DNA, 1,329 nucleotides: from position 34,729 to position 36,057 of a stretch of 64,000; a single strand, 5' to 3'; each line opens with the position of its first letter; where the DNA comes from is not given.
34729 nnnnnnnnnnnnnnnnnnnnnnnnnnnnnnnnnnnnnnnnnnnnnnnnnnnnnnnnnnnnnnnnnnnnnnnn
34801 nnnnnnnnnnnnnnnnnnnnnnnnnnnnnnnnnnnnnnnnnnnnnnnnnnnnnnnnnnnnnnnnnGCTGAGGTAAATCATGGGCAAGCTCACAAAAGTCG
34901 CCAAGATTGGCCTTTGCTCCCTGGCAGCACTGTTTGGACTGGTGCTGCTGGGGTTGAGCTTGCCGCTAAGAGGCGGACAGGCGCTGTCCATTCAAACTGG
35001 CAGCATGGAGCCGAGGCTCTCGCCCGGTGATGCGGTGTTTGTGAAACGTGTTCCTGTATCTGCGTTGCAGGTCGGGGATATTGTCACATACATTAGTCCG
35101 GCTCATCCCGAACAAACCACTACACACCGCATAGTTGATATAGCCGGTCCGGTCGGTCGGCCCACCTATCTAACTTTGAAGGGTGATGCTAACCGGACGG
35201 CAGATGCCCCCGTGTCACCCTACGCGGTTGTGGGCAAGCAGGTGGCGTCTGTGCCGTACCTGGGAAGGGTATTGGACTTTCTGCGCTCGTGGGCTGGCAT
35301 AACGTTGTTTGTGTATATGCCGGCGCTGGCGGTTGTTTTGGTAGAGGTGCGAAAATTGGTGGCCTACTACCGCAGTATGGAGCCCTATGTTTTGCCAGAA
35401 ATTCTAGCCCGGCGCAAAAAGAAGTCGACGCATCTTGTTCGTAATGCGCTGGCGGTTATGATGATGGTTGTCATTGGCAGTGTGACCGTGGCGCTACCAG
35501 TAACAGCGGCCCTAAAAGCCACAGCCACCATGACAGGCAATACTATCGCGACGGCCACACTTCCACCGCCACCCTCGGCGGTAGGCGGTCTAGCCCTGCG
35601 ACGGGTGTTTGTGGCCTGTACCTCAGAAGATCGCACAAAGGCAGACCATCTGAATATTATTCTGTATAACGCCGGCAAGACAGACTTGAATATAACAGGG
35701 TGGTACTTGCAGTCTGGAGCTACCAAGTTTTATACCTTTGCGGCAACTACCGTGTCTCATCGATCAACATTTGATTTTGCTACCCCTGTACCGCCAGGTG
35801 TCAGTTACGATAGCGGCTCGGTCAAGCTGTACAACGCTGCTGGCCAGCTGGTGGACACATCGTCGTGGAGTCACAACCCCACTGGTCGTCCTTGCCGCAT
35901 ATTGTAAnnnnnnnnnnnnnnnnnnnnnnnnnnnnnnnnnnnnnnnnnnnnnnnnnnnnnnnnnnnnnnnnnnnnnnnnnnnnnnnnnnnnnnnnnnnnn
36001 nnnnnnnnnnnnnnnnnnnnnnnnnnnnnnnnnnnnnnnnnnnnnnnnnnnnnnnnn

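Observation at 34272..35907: SipW-type signal peptidase fused in frame to its own substrate-type signal peptide and an LTD-like cargo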

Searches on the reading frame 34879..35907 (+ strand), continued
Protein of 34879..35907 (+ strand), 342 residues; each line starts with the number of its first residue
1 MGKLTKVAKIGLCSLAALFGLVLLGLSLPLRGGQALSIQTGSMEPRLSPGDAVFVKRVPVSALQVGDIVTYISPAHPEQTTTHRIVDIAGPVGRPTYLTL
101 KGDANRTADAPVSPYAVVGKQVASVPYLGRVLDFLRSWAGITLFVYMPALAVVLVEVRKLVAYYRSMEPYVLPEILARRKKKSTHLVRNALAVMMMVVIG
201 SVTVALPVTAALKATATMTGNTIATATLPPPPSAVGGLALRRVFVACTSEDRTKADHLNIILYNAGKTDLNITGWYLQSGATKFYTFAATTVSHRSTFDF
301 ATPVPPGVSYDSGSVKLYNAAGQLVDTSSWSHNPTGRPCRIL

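Call 27: find_encoding_contigs(protein=P0001, flank=10000, max_places=3)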
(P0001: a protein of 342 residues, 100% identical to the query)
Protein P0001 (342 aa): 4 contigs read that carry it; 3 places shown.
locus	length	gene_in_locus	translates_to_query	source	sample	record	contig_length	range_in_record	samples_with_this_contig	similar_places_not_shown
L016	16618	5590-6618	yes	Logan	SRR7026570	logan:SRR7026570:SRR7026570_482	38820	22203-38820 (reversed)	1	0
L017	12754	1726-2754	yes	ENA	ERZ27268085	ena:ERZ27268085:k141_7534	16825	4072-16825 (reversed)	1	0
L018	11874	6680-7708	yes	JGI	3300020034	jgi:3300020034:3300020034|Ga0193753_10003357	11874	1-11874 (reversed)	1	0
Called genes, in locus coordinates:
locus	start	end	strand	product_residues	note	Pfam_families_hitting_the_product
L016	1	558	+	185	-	?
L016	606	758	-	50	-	-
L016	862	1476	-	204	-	-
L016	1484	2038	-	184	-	PF13671:AAA_33 (weak), PF13207:AAA_17 (weak), PF13238:AAA_18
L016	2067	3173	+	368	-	PF00348:polyprenyl_synt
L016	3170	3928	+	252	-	-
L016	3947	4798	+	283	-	PF00494:SQS_PSY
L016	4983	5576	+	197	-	-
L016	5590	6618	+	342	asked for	PF00932:LTD (weak)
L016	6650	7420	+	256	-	PF02578:Cu-oxidase_4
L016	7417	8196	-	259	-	PF01978:TrmB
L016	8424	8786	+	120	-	-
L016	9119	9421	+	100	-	-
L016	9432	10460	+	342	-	-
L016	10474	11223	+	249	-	-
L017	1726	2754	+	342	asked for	PF00932:LTD (weak)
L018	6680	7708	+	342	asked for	PF00932:LTD (weak)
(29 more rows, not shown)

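Call 28: find_encoding_contigs(protein=P0007, flank=5000, max_places=1)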
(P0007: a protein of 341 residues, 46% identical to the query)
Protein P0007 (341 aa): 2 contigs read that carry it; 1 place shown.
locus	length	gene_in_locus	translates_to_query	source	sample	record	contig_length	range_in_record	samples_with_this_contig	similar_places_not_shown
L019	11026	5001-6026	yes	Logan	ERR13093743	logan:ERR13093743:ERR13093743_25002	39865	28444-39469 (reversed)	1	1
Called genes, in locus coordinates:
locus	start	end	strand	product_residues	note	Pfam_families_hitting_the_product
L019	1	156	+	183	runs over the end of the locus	?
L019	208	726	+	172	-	PF00089:Trypsin, PF13365:Trypsin_2 (weak)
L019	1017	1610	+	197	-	PF13238:AAA_18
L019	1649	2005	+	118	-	-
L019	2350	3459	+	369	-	PF00348:polyprenyl_synt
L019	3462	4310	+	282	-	PF00494:SQS_PSY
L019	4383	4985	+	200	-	-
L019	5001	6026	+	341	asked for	PF10502:Peptidase_S26 (weak)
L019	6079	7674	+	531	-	-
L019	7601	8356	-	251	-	PF01978:TrmB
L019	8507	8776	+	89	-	-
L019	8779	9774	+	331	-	-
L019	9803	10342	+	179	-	-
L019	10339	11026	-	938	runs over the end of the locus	PF00690:Cation_ATPase_N, PF00122:E1-E2_ATPase, PF13246:Cation_ATPase, PF00702:Hydrolase, PF00689:Cation_ATPase_C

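Call 29: find_encoding_contigs(protein=P0020, flank=5000, max_places=1)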
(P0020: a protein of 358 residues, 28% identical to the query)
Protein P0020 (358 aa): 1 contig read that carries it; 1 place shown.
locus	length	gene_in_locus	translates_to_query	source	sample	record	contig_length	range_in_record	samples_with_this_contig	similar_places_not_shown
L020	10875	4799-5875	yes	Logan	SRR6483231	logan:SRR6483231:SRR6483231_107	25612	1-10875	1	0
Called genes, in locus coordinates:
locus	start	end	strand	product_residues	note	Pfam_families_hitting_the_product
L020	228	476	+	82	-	PF18903:DUF5659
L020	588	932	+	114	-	PF13730:HTH_36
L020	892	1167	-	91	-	-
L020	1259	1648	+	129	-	PF00239:Resolvase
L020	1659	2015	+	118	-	-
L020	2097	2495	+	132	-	-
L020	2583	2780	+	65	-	-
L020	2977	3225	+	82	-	-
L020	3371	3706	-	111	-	-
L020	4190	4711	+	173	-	-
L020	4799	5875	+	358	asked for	PF00932:LTD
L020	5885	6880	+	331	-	PF00353:HemolysinCabind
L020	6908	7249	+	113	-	-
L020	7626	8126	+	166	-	-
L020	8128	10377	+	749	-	PF00535:Glycos_transf_2, PF10111:Glyco_tranf_2_2 (faint), PF13506:Glyco_transf_21 (weak), PF13641:Glyco_tranf_2_3, PF00535:Glycos_transf_2, PF13641:Glyco_tranf_2_3, PF13632:Glyco_trans_2_3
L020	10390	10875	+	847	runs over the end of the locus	PF13439:Glyco_transf_4, PF13579:Glyco_trans_4_4 (weak), PF20706:GT4-conflict, PF00534:Glycos_transf_1, PF13692:Glyco_trans_1_4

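Call 30: find_encoding_contigs(protein=P0034, flank=5000, max_places=1)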
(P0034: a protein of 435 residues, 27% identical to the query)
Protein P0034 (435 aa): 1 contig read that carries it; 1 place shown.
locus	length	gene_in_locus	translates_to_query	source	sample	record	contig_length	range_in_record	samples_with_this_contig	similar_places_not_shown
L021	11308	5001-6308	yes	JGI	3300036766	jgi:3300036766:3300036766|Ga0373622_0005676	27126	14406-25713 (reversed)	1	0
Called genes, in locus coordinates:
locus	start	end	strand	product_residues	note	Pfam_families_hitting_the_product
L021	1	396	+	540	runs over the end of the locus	PF22148:Fervidolysin_NPro-like, PF00082:Peptidase_S8, PF02369:Big_1 (weak)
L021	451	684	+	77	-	-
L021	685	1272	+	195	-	-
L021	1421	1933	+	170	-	-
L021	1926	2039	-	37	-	-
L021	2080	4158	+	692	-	-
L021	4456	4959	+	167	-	-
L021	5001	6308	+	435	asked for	PF10502:Peptidase_S26 (faint), PF00932:LTD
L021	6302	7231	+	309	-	PF00353:HemolysinCabind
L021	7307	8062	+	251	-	PF00483:NTP_transferase, PF12804:NTP_transf_3 (weak)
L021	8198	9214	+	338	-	PF01073:3Beta_HSD, PF01370:Epimerase, PF02719:Polysacc_synt_2, PF04321:RmlD_sub_bind, PF07993:NAD_binding_4, PF13460:NAD_binding_10, PF16363:GDP_Man_Dehyd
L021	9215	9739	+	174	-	PF00908:dTDP_sugar_isom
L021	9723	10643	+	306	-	PF01370:Epimerase, PF02719:Polysacc_synt_2 (faint), PF04321:RmlD_sub_bind, PF01073:3Beta_HSD, PF16363:GDP_Man_Dehyd, PF07993:NAD_binding_4 (weak)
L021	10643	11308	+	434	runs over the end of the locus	PF03721:UDPG_MGDP_dh_N, PF00984:UDPG_MGDP_dh, PF03720:UDPG_MGDP_dh_C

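Call 36: predict_structure(alignment_id=A1)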
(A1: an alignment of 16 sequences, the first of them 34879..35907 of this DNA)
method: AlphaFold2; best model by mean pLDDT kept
length: 342 residues; sequences in the alignment: 16
mean_pLDDT: 75.2   pTM: 0.40
mean pLDDT of the five models: 75.2, 74.3, 70.7, 69.8, 69.0
residues with pLDDT >= 90: 39; 70-90: 203; 50-70: 77; < 50: 23
segments of 3 or more residues with pLDDT < 50: 214-232
pLDDT, mean of each block of 10 residues (from residue 1): 75 79 68 76 71 85 86 80 83 74 61 85 84 80 80 84 70 55 57 71 62 41 34 68 83 83 91 91 89 92 83 89 89 64 53
secondary structure, 60 per line:
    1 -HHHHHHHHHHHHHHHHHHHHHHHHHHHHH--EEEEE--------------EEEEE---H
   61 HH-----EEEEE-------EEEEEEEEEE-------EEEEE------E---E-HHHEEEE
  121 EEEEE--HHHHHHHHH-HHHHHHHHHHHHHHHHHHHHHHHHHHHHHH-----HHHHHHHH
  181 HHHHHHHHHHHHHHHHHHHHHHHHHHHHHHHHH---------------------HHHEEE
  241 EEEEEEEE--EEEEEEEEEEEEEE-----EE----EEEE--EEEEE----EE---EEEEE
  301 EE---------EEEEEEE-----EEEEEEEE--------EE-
elements in order: H2-30 E33-37 E52-56 E68-72 E80-89 E97-101 E117-125 H128-136 H138-167 H173-213 E238-248 E251-264 E276-279 E282-286 E296-302 E312-318 E324-331

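Call 40: fold_search(model_id=the predicted structure, library=pdb)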
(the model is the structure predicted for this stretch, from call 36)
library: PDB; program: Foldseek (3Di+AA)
matches with E <= 10: 1442; with E <= 0.001: 8
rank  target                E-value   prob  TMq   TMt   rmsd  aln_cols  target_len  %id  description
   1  7p2q_A                1.9e-05  1.00  0.30  0.62   6.1       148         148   20  Human Signal Peptidase Complex Paralog C (SPC-C) (released 2021-10-06)
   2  7p2p_A                8.7e-05  1.00  0.28  0.58   5.6       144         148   25  Human Signal Peptidase Complex Paralog A (SPC-A) (released 2021-10-06)
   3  4n31_A                1.2e-04  1.00  0.23  0.54   4.6       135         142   17  Structure and activity of Streptococcus pyogenes SipA: a signal peptidase homologue essential for pilus polymerisation (released 2014-08-20)
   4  3umn_A                1.8e-04  1.00  0.21  0.54   6.0       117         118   20  Crystal Structure of Lamin-B1 (released 2011-11-30)
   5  3gef_A                4.0e-04  1.00  0.21  0.54   6.4       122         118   16  Crystal structure of the R482W mutant of lamin A/C (released 2009-08-04)
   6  4n31_B                5.1e-04  1.00  0.22  0.53   4.6       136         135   16  Structure and activity of Streptococcus pyogenes SipA: a signal peptidase homologue essential for pilus polymerisation (released 2014-08-20)
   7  3umn_B                5.1e-04  1.00  0.20  0.55   7.5       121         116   19  Crystal Structure of Lamin-B1 (released 2011-11-30)
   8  3jt0_A                9.5e-04  1.00  0.20  0.59   5.9       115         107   19  Crystal Structure of the C-terminal fragment (426-558) Lamin-B1 from Homo sapiens, Northeast Structural Genomics Conso (released 2009-09-22)
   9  2lll_MODEL_1_A        1.1e-03  1.00  0.21  0.56   5.4       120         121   16  Solution NMR structure of C-terminal globular domain of human Lamin-B2, Northeast Structural Genomics Consorti (released 2011-12-07)
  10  1ifr                  1.1e-03  1.00  0.20  0.56   6.6       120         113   18  Structure of Lamin A/C Globular Domain (released 2002-07-17)
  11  1t7d_A                1.2e-03  1.00  0.15  0.23  10.3        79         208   28  Crystal structure of Escherichia coli type I signal peptidase in complex with a lipopeptide inhibitor (released 2004-07-13)
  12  8fk7_A                1.3e-03  1.00  0.22  0.49  15.3       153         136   13  Structure of the Pyrobaculum calidifontis flagellar-like archaeal type IV pilus (released 2023-06-28)
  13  3iiq_A                1.5e-03  1.00  0.15  0.23  11.6        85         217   25  Crystallographic analysis of bacterial signal peptidase in ternary complex with Arylomycin A2 and a beta-sultam inhibi (released 2009-09-01)
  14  3s04_A                1.7e-03  1.00  0.15  0.23  11.4        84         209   27  Crystal structure of Escherichia coli type I signal peptidase in complex with an Arylomycin Lipoglycopeptide Antibioti (released 2011-10-05)
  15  1t7d_B                1.7e-03  1.00  0.15  0.23  11.8        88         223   24  Crystal structure of Escherichia coli type I signal peptidase in complex with a lipopeptide inhibitor (released 2004-07-13)
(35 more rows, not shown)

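Call 70: find_encoding_contigs(protein=P0081, flank=4000, max_places=1)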
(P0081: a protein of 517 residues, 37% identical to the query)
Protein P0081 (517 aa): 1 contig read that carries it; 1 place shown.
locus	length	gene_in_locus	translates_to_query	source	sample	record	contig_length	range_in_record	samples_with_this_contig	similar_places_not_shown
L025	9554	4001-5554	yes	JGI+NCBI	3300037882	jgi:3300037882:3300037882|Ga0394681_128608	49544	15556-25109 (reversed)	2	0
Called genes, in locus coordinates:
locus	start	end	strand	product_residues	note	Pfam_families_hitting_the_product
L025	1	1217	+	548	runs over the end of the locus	PF19403:SpaA_2 (weak)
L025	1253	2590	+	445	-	PF12389:Peptidase_M73 (faint)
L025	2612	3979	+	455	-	PF12389:Peptidase_M73 (faint), PF19403:SpaA_2 (weak)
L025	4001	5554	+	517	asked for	-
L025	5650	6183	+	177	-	PF13412:HTH_24 (weak)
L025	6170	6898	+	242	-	PF09997:DUF2238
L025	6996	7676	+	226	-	PF04264:YceI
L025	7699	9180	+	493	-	PF01564:Spermine_synth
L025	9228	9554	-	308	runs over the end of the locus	PF18075:FtsX_ECD, PF02687:FtsX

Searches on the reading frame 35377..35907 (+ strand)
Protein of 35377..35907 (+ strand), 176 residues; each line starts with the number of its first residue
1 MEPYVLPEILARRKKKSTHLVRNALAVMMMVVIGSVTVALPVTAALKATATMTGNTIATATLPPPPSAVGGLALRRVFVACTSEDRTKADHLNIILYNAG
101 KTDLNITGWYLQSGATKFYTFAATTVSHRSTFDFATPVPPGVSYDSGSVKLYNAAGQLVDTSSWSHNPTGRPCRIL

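Call 3: search_protein_families(library=pfam, proteins=[window:35377-35907:+], max_evalue=1)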
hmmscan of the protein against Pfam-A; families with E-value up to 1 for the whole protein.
window:35377-35907:+ (176 aa): 2 families
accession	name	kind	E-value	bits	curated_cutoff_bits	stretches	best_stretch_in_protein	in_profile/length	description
PF00932.25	LTD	-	1.4e-07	32.2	34.3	1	92-165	23-108/109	Lamin Tail Domain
PF00161.24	RIP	-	0.37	10.7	21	1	101-146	60-103/197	Ribosome inactivating protein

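Call 4: search_protein_families(library=ncbifam, proteins=[window:35377-35907:+], max_evalue=1)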
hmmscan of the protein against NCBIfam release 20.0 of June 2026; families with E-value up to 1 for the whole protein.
window:35377-35907:+ (176 aa): 0 families

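Call 24: find_homologous_proteins(query=window:35398-35904:+, max_evalue=0.01)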
Query seq(169 aa): 219 candidates shared short words with the query, none scored E <= 0.01.

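Call 32: search_protein_representatives(protein=window:35377-35904:+)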
Query: 176 residues. Proteins with E-value up to 0.001 (for the whole library): 86; up to 1e-10: 19; up to 1e-30: 3. The best 86 are listed.
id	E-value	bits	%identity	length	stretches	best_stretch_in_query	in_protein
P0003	3.4e-71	254.6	73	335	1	2-176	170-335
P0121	5.6e-42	159.6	47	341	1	1-175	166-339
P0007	5.8e-37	143.3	46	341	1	2-175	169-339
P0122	4.3e-21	91.6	36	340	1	2-165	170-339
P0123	4.9e-21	91.5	39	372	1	2-174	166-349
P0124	3.2e-20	88.8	35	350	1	3-174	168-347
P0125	5.3e-17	78.4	34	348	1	3-173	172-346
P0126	1.7e-16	76.7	34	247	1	1-167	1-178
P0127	2.2e-16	76.3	35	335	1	2-166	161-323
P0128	2.4e-15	73.0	34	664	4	61-168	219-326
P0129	3.7e-15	72.4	38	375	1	28-169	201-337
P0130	4.8e-15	72.0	36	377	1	2-168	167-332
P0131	6.9e-15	71.5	34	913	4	61-167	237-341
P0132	2.3e-14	69.8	32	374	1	10-169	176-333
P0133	3.9e-13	65.8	35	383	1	10-166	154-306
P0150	1.8e-07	47.3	28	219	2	65-169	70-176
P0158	9.4e-07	45.0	28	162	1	22-168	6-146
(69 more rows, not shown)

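Call 34: find_encoding_contigs(protein=P0158, flank=4000, max_places=2)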
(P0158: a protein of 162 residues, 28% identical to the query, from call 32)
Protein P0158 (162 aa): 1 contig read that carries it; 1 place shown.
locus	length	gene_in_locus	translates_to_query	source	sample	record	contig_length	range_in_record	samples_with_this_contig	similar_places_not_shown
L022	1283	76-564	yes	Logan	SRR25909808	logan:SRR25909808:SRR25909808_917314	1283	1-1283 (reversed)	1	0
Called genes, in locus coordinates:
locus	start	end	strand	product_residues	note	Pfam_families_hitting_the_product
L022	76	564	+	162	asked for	-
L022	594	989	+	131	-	PF00494:SQS_PSY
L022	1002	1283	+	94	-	?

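Call 35: find_encoding_contigs(protein=P0126, flank=4000, max_places=2)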
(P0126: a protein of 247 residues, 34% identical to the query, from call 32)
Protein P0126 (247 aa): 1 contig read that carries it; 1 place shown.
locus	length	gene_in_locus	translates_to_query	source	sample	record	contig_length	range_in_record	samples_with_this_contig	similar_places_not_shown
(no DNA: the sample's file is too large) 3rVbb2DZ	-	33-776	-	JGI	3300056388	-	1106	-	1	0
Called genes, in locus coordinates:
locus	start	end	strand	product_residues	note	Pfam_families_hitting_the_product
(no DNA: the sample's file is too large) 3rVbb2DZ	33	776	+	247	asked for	PF00932:LTD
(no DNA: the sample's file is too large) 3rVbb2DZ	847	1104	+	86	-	?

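Call 39: find_encoding_contigs(protein=P0150, flank=4000, max_places=2)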
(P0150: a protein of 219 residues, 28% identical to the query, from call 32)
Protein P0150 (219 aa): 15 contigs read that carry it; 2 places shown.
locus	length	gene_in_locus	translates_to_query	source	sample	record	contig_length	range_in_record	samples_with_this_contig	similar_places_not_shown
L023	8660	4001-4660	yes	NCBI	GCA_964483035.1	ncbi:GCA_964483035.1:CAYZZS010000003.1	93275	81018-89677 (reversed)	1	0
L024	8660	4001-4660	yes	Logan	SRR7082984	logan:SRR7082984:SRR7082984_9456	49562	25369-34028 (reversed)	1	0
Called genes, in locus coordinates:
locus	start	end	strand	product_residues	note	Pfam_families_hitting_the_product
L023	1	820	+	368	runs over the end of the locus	PF03979:Sigma70_r1_1, PF00140:Sigma70_r1_2, PF04542:Sigma70_r2, PF04539:Sigma70_r3, PF04545:Sigma70_r4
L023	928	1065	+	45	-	-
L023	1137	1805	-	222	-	PF13207:AAA_17, PF13238:AAA_18, PF13671:AAA_33 (weak)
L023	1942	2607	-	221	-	PF01769:MgtE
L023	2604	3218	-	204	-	PF01769:MgtE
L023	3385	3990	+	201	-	-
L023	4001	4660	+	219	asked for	-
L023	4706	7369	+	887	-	PF02739:5_3_exonuc_N, PF01367:5_3_exonuc, PF00476:DNA_pol_A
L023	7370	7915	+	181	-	PF06185:YecM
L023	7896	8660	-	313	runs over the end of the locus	PF02449:Glyco_hydro_42 (faint)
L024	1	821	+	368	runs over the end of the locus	PF03979:Sigma70_r1_1, PF00140:Sigma70_r1_2, PF04542:Sigma70_r2, PF04539:Sigma70_r3, PF04545:Sigma70_r4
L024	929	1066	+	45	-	-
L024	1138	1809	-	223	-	PF13207:AAA_17, PF13238:AAA_18, PF13671:AAA_33 (weak)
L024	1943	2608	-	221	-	PF01769:MgtE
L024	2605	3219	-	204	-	PF01769:MgtE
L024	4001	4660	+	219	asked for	-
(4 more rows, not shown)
